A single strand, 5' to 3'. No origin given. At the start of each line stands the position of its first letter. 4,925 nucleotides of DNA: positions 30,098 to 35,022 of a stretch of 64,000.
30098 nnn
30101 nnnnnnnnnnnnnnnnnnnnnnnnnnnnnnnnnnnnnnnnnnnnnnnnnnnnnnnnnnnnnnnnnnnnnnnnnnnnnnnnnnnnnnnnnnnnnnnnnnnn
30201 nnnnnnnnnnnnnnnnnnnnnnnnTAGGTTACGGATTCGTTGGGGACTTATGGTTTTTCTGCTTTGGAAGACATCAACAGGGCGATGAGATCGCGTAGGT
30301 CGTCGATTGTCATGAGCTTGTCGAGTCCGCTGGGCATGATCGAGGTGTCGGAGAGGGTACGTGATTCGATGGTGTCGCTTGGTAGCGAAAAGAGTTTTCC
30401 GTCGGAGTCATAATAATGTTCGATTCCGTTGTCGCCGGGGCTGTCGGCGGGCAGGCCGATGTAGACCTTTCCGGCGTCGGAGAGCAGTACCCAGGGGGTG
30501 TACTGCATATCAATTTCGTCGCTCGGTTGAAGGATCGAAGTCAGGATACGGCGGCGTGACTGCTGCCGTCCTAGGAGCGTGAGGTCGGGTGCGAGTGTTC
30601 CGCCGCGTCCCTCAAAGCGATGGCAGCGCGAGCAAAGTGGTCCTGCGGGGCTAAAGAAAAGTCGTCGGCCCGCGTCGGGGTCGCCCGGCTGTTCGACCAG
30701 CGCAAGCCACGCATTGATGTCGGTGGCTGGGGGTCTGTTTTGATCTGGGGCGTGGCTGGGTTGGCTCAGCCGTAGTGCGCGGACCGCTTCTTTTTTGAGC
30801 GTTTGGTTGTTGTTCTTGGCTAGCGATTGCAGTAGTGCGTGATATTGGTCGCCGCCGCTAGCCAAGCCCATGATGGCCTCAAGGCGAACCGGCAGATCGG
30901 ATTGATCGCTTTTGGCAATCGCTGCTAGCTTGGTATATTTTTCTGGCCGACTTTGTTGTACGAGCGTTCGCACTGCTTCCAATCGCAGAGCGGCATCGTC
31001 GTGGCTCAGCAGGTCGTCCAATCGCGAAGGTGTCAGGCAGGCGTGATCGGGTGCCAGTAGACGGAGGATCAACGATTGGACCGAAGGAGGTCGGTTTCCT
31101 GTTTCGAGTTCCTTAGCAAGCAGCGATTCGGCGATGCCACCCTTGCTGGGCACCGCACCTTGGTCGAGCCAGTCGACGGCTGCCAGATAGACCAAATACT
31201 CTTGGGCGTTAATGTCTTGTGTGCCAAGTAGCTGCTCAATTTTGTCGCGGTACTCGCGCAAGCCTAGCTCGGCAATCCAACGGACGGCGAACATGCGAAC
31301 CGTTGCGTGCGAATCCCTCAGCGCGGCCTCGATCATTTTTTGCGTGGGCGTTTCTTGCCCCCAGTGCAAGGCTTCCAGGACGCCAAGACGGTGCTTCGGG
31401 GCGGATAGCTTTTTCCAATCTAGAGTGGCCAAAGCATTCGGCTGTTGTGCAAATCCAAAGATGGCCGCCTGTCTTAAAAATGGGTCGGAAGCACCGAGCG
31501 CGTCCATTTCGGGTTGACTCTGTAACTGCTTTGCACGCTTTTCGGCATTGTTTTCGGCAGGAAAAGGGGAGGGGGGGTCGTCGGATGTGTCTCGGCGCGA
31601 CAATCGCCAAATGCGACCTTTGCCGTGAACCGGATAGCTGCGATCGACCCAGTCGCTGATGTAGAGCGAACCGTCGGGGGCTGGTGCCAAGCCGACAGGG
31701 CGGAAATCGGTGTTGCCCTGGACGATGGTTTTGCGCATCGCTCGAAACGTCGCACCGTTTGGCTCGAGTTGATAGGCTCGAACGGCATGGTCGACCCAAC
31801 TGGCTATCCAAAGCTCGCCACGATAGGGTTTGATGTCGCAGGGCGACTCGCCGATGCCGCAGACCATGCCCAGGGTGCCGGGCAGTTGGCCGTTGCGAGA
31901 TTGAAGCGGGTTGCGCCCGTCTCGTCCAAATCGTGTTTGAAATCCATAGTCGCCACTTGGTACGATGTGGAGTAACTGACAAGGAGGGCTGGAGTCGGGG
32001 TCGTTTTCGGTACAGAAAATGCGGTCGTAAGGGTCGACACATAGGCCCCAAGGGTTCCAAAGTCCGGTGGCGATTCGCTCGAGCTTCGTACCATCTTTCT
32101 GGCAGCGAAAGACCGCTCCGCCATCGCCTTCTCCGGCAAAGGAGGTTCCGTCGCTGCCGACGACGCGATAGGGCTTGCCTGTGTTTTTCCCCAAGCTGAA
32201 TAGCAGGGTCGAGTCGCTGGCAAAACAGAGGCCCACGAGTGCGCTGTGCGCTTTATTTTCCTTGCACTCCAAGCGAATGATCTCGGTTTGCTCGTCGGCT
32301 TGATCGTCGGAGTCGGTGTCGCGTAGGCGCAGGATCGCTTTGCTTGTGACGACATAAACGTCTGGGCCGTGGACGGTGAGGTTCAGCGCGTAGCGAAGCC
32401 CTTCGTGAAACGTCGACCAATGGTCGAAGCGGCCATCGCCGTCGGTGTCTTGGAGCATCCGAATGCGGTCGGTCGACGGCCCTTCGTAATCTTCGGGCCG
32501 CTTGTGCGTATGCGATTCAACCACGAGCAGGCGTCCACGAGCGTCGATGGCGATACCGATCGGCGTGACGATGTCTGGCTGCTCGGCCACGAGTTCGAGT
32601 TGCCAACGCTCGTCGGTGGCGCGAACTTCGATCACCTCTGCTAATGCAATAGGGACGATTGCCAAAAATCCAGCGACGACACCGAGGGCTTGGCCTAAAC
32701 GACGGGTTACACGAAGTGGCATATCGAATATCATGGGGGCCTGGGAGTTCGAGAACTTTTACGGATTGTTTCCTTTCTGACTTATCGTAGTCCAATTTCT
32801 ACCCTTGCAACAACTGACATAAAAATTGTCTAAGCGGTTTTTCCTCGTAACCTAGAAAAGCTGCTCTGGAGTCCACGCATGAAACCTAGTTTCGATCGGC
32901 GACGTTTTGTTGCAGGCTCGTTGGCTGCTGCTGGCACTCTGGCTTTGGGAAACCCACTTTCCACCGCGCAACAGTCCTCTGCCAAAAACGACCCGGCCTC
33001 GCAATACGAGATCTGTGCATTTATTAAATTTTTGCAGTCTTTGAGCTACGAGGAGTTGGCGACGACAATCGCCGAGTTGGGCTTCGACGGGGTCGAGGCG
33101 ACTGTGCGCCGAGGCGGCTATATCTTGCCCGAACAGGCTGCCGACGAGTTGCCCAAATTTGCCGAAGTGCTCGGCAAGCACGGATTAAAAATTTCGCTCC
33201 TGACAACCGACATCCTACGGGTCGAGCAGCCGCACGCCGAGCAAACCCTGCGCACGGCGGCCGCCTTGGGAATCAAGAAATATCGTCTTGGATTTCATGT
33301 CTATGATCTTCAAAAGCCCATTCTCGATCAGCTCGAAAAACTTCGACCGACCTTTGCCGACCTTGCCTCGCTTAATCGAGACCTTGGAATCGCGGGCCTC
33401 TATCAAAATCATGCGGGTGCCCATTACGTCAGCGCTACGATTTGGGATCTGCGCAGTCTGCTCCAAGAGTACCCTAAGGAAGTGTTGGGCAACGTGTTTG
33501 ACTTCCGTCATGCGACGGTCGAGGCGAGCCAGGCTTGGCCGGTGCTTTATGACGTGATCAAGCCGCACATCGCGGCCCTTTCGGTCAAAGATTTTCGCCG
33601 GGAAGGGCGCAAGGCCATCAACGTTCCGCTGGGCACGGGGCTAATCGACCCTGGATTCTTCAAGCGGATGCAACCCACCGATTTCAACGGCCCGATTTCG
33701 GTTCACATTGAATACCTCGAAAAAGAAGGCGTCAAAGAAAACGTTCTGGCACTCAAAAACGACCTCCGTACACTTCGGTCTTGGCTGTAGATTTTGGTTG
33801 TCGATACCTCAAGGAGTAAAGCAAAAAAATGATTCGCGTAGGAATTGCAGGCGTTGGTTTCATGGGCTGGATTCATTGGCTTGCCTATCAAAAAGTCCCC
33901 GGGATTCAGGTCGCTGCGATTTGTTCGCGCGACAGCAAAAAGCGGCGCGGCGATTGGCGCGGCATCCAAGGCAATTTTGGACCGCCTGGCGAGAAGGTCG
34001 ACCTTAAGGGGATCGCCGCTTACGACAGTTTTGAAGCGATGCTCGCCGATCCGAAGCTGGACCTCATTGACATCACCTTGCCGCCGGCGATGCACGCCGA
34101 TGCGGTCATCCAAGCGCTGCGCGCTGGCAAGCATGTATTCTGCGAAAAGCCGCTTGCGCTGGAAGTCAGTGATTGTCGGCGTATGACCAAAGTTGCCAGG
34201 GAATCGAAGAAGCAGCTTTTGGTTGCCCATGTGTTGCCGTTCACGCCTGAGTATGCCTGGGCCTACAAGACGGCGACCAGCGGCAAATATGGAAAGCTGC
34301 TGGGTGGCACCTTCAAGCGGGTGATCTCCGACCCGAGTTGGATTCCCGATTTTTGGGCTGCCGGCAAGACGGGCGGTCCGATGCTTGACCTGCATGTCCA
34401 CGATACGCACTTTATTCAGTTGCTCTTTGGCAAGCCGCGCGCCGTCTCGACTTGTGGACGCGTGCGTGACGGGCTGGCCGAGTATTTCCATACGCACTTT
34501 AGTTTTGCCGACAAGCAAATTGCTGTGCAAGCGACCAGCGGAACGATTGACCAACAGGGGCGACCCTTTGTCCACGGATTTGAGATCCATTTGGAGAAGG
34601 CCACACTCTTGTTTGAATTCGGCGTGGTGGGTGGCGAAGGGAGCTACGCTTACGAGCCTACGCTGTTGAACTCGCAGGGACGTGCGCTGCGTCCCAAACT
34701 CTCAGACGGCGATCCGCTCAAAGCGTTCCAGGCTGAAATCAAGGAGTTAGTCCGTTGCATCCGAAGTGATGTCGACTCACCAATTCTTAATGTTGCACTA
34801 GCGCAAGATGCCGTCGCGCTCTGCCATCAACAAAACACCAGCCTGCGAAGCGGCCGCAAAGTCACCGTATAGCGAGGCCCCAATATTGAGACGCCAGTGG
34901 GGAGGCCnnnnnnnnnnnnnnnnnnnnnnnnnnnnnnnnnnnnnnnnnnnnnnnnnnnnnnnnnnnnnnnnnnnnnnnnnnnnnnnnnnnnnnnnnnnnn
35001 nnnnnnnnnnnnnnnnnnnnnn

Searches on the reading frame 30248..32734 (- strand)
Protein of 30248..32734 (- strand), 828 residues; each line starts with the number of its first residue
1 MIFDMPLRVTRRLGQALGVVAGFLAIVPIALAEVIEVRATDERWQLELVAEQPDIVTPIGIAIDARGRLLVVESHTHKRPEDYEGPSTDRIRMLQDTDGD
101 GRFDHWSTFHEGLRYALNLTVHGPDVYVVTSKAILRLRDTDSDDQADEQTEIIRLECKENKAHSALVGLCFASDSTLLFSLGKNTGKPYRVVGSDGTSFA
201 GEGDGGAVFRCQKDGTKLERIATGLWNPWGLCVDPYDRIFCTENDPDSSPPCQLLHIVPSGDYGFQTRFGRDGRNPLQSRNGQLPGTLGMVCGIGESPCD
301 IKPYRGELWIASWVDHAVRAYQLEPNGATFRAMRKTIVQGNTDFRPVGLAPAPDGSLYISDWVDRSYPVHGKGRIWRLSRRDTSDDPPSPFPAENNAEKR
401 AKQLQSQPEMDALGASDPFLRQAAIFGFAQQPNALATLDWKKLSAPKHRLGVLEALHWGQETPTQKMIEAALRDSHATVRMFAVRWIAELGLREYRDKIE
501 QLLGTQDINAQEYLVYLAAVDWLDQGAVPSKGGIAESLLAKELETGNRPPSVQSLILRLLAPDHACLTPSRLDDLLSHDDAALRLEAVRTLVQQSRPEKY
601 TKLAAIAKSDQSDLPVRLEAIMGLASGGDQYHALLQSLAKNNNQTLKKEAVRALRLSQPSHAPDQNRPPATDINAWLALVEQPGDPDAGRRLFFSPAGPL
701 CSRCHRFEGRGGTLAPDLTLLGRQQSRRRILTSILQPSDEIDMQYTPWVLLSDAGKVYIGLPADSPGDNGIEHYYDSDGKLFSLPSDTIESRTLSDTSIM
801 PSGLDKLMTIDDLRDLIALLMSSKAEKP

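Call 11: search_protein_families(library=pfam, proteins=[window:30248-32734:-])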
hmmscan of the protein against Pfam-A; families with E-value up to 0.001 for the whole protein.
window:30248-32734:- (828 aa): 3 families
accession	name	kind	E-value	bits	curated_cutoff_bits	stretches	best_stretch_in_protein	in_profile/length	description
PF23500.1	DUF7133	-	5.6e-39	135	27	2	41-245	12-207/385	Domain of unknown function (DUF7133)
PF13646.12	HEAT_2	-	2.3e-10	41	27.7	0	549-625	13-88/88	HEAT repeats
PF01436.27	NHL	-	2.1e-05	24.8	20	0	58-77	4-23/28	NHL repeat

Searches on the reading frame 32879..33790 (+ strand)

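Call 11: search_protein_families(library=pfam, proteins=[window:32879-33790:+])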
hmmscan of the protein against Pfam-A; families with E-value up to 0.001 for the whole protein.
window:32879-33790:+ (303 aa): 1 family
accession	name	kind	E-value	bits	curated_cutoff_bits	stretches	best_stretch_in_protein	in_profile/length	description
PF01261.30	AP_endonuc_2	-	6e-20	72.4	31.1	1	64-293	4-247/249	Xylose isomerase-like TIM barrel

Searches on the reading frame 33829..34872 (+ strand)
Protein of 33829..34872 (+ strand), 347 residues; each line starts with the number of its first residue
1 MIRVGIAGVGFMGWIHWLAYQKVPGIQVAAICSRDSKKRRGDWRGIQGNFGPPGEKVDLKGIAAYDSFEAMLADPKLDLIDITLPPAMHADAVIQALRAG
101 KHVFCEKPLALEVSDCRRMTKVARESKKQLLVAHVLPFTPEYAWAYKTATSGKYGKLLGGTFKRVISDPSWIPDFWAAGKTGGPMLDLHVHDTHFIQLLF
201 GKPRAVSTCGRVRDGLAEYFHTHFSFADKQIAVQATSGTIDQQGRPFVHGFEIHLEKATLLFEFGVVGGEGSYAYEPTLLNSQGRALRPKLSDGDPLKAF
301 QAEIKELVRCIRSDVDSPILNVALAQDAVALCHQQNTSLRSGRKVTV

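Call 11: search_protein_families(library=pfam, proteins=[window:33829-34872:+])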
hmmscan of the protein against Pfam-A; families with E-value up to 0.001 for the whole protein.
window:33829-34872:+ (347 aa): 2 families
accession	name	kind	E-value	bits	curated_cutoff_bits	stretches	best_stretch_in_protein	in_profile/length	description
PF01408.29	GFO_IDH_MocA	-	3.7e-26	92.6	24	1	2-134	1-120/120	Oxidoreductase family, NAD-binding Rossmann fold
PF22725.1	GFO_IDH_MocA_C3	-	3.6e-08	33.9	27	1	149-260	8-123/124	GFO/IDH/MocA C-terminal domain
